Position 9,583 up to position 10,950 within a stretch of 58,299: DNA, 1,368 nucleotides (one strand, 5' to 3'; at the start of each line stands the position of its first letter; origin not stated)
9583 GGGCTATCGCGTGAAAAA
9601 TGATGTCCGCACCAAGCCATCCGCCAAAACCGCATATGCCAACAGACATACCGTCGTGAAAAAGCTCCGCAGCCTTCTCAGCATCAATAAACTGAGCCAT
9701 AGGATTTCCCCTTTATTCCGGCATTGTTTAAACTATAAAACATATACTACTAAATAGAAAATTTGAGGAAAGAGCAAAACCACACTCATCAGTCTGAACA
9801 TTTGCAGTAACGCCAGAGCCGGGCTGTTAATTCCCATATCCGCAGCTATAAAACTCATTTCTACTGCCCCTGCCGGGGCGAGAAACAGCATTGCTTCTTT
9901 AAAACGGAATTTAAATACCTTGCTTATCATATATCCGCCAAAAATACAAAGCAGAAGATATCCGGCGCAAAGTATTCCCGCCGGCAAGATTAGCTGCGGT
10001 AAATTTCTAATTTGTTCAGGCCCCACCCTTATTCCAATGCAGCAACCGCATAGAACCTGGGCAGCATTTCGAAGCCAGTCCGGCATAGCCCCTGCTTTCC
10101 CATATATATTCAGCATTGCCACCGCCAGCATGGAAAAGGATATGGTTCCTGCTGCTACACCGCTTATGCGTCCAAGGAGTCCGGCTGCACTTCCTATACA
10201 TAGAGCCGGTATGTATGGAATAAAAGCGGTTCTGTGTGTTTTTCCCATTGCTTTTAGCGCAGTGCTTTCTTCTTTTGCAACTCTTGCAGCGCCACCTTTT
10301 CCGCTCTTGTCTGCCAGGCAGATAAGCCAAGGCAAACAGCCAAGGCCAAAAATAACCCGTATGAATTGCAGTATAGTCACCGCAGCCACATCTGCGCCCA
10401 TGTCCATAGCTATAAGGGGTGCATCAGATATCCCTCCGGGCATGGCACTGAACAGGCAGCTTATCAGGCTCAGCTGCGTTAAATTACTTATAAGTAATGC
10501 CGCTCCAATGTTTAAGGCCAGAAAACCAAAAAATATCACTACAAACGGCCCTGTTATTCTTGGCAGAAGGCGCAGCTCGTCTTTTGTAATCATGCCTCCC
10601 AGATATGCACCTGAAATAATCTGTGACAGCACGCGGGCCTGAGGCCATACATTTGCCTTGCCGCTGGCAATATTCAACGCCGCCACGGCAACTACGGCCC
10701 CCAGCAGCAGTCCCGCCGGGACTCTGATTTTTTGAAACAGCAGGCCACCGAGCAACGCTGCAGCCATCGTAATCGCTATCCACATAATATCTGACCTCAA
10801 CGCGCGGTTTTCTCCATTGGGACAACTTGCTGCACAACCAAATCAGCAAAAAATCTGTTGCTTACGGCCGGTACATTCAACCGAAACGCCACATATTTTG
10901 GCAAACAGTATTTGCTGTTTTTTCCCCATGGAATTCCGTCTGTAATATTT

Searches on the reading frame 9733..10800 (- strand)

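Call 46: search_protein_families(library=ncbifam, proteins=[window:9733-10800:-], max_evalue=1e-10)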
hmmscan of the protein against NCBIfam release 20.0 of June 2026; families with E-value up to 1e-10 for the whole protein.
window:9733-10800:- (355 aa): 1 family
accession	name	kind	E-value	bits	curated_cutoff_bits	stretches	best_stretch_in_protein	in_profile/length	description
TIGR03082.1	Gneg_AbrB_dup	domain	6.3e-57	191.8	94.7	2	9-160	2-154/157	membrane protein AbrB duplication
